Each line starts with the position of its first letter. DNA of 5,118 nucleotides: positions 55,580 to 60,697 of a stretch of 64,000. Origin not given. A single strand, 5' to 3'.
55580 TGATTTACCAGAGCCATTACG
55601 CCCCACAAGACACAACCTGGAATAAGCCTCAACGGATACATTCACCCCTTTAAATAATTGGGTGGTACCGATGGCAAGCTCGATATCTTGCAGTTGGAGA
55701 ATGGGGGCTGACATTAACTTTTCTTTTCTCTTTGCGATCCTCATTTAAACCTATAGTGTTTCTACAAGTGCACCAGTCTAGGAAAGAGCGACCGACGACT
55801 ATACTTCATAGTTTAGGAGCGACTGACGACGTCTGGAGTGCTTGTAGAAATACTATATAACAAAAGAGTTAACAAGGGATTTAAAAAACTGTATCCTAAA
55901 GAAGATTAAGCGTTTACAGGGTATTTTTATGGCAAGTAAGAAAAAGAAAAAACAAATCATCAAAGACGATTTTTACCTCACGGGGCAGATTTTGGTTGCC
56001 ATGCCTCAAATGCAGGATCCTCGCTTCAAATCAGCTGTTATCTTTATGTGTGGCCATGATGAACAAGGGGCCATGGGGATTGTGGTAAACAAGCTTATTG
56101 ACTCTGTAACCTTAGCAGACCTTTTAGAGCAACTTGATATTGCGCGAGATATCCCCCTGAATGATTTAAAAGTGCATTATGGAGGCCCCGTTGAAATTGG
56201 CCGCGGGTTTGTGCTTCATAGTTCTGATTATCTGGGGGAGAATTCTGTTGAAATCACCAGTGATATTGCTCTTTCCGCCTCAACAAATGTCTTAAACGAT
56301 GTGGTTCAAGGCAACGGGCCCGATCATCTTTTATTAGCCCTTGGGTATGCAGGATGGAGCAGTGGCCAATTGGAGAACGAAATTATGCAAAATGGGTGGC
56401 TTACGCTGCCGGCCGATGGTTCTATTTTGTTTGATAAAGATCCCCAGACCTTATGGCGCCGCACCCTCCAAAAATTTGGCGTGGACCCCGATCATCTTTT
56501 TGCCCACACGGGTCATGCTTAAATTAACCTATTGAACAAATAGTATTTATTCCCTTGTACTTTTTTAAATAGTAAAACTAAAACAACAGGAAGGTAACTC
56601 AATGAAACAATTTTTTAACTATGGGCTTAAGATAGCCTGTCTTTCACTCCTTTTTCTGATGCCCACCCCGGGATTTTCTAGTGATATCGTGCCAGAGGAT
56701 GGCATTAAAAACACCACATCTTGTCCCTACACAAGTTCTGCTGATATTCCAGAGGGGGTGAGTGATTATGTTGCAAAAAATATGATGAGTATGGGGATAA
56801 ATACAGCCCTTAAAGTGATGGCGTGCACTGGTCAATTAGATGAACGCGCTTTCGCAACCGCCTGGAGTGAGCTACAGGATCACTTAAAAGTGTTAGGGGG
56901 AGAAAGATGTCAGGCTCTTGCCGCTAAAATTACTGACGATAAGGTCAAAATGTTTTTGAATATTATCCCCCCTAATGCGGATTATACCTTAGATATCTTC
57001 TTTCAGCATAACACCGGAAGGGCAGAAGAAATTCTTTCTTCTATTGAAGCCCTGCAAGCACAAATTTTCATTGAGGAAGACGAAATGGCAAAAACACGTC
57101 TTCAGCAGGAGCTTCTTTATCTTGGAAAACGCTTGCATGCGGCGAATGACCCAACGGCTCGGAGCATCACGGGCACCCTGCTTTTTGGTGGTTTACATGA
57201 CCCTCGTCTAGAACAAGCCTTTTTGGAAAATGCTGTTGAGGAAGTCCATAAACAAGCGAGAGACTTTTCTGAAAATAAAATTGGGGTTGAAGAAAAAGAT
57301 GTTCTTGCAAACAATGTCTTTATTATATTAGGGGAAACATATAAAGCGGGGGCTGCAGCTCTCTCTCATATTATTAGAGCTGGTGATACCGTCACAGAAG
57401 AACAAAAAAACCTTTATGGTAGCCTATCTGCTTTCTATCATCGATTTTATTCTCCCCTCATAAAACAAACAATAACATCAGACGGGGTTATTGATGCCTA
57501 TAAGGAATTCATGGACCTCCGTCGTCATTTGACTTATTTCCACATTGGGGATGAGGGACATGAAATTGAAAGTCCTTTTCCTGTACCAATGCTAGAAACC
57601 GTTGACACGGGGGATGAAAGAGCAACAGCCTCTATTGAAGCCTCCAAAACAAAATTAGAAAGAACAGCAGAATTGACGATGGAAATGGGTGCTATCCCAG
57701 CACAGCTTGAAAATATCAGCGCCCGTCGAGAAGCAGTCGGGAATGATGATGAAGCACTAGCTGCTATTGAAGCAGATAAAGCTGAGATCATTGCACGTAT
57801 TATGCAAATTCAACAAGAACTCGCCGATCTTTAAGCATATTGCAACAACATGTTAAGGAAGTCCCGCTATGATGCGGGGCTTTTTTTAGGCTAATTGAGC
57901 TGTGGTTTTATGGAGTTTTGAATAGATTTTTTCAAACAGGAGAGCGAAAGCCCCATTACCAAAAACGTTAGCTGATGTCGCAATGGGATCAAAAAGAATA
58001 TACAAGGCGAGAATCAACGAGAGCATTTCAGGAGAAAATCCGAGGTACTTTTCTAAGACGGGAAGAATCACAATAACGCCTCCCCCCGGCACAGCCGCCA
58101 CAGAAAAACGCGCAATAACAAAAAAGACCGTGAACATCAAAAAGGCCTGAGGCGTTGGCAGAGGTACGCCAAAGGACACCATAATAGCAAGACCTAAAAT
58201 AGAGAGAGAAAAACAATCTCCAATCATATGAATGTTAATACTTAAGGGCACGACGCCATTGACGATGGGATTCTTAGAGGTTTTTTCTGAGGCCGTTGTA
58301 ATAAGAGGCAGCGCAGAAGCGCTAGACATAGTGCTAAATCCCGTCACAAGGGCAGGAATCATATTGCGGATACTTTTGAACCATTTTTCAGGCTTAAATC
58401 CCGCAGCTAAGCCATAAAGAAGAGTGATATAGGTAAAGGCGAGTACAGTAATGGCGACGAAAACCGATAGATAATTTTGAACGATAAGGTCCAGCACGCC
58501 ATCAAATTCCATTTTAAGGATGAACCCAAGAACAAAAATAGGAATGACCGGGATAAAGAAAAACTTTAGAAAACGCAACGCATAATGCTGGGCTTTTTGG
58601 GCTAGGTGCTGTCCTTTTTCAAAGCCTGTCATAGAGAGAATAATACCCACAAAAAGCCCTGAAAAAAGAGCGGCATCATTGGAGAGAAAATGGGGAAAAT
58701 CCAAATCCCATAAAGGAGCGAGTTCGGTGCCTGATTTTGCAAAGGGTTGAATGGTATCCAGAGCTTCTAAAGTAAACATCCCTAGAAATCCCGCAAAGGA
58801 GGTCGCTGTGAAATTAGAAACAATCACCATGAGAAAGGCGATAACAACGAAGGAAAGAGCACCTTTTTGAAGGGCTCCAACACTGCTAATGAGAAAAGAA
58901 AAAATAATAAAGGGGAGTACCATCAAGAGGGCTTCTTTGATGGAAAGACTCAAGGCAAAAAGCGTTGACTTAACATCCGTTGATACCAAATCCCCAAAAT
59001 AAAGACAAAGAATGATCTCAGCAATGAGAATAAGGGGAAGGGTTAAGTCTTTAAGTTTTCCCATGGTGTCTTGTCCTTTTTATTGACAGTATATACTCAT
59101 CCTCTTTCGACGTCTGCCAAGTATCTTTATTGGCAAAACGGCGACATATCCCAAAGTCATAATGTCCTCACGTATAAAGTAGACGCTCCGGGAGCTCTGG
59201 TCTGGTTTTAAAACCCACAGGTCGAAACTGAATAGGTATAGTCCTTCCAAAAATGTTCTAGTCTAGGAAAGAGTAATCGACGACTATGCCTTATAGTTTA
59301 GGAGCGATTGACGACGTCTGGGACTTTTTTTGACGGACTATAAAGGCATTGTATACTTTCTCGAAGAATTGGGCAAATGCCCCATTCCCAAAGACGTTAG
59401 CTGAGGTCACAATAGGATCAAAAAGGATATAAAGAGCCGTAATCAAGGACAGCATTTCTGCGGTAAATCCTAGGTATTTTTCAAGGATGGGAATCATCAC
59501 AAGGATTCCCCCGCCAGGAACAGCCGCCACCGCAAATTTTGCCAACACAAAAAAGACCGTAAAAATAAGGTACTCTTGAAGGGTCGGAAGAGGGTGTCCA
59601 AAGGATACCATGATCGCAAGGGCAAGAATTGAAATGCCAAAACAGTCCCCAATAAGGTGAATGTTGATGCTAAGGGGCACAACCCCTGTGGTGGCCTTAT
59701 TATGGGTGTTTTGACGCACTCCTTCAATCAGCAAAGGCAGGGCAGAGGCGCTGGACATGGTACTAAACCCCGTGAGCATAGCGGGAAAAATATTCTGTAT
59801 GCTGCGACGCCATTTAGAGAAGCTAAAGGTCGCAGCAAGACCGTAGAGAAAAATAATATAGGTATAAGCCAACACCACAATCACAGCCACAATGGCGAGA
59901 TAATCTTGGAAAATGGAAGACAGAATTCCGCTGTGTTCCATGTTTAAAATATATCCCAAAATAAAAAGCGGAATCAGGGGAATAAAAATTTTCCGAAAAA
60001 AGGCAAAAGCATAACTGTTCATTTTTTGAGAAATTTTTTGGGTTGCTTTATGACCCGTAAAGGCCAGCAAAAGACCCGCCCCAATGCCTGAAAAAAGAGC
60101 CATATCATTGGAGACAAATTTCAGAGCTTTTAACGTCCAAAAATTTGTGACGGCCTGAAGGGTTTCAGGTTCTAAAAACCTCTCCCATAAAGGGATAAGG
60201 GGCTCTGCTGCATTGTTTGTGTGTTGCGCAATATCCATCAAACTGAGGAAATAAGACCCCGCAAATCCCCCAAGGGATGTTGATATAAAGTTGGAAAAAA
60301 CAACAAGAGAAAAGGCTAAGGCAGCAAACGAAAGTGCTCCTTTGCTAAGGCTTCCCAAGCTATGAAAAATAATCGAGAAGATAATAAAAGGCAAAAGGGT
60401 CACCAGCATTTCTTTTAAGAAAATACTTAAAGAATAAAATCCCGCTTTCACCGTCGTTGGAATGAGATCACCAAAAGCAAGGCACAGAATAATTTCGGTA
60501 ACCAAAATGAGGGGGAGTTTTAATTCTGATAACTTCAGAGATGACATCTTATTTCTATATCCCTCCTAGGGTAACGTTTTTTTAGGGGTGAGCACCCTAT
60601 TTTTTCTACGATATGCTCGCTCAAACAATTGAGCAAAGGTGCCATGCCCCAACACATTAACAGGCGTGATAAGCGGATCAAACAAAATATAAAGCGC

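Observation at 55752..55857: Apparently novel ~106-bp palindromic element with 25-bp TATAGT arms around a conserved 56-bp core (5 copies in the window)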

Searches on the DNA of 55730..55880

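Call 30: search_rna_families(source=window, start=55730, end=55880, threshold=evalue, max_evalue=10, show_alignments=3)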
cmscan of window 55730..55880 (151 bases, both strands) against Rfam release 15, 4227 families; matches with E-value up to 10: 3.
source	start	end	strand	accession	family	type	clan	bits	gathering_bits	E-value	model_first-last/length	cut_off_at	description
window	55753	55856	+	RF03955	MIR2934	Gene; miRNA;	-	25.5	100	0.0051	1-113/113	no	MIR2934 microRNA precursor family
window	55753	55856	-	RF03955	MIR2934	Gene; miRNA;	-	24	100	0.013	1-113/113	no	MIR2934 microRNA precursor family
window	55746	55863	+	RF00451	MIR395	Gene; miRNA;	-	16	56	0.54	1-104/104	no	mir-395 microRNA precursor family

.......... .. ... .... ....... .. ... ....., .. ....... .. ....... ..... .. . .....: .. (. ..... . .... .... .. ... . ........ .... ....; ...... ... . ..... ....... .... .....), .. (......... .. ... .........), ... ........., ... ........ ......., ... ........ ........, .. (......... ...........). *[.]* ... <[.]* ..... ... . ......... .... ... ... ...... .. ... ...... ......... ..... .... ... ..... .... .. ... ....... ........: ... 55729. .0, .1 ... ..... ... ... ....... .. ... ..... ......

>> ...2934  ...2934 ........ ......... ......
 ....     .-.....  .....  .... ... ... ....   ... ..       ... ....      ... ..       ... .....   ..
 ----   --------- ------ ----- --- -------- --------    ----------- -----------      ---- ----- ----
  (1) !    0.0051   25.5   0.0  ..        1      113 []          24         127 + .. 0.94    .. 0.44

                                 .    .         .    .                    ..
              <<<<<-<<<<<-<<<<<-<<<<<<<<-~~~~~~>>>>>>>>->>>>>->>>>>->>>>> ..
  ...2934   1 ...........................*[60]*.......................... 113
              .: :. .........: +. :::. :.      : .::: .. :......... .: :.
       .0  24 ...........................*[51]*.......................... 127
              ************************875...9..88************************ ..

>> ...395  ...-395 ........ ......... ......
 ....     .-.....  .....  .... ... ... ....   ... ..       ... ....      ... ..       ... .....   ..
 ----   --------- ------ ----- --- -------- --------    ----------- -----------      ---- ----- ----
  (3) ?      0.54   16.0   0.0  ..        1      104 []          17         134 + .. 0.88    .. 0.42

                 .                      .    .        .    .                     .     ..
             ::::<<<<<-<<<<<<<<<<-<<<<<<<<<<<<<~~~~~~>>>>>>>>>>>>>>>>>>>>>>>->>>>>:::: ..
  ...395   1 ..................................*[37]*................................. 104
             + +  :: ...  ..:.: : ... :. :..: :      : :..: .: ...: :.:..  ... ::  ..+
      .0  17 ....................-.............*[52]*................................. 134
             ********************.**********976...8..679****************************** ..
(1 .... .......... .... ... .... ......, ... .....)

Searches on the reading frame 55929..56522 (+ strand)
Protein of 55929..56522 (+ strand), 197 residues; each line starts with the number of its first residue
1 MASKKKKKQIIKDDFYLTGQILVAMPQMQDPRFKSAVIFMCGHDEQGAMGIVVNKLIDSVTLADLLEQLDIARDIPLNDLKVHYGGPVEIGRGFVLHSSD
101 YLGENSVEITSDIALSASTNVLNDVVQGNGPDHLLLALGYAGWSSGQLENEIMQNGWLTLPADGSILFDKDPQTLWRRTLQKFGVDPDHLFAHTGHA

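Call 17: find_encoding_contigs(protein=window:55929-56522:+, flank=10000, max_places=6)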
Protein window:55929-56522:+ (197 aa): no gene with exactly this product is on record in the collection.

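Call 18: search_protein_families(library=pfam, proteins=[window:55929-56522:+])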
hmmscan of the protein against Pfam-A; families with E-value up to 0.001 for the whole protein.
window:55929-56522:+ (197 aa): 1 family
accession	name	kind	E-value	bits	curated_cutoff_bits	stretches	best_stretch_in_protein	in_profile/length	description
PF02622.21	DUF179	-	9.3e-49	165.8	27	1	26-184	1-157/157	AlgH-like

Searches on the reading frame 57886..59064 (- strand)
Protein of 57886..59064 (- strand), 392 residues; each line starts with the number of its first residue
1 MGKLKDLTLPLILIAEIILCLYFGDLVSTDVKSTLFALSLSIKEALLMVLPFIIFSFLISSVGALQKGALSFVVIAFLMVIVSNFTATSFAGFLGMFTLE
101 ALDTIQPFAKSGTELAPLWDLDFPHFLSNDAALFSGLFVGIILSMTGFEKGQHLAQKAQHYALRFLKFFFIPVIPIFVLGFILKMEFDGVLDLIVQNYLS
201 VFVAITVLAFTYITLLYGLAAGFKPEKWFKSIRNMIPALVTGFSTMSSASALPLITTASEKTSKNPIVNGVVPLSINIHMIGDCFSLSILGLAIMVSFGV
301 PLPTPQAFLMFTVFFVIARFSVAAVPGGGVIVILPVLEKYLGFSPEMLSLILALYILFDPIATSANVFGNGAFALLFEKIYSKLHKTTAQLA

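Call 18: search_protein_families(library=pfam, proteins=[window:57886-59064:-])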
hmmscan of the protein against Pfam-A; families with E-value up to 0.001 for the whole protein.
window:57886-59064:- (392 aa): 1 family
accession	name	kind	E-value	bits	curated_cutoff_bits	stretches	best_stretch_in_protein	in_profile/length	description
PF00375.23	SDF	-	2.9e-37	129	27.9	1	13-379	5-386/387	Sodium:dicarboxylate symporter family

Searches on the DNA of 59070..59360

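Call 31: search_rna_families(source=window, start=59070, end=59360, threshold=evalue, max_evalue=10, show_alignments=3)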
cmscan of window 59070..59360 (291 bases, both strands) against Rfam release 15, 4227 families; matches with E-value up to 10: 1.
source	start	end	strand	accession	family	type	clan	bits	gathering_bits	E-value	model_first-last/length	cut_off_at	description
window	59224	59355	+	RF00885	MIR821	Gene; miRNA;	-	11.1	249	9.4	1-275/275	no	MIR821 microRNA precursor family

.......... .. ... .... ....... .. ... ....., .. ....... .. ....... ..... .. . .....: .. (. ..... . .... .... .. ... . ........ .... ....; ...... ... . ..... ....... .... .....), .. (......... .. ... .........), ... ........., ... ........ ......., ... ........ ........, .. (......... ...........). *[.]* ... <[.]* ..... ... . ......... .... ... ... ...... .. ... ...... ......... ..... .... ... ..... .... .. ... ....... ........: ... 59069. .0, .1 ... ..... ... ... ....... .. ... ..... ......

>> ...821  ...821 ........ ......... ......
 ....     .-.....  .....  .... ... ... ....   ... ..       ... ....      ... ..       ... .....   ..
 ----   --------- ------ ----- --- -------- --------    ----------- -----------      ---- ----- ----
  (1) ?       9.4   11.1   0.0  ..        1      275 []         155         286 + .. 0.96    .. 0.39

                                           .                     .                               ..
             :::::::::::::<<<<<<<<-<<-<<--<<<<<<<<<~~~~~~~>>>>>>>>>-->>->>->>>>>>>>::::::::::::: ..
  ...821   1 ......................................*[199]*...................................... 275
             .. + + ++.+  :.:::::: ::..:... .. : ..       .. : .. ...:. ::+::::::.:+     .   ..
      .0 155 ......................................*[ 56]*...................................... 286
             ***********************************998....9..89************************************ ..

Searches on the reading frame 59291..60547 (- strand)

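Call 18: search_protein_families(library=pfam, proteins=[window:59291-60547:-])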
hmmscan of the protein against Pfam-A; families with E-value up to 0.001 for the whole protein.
window:59291-60547:- (418 aa): 1 family
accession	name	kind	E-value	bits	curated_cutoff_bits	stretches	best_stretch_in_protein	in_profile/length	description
PF00375.23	SDF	-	3.1e-40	138.8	27.9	1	15-396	5-385/387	Sodium:dicarboxylate symporter family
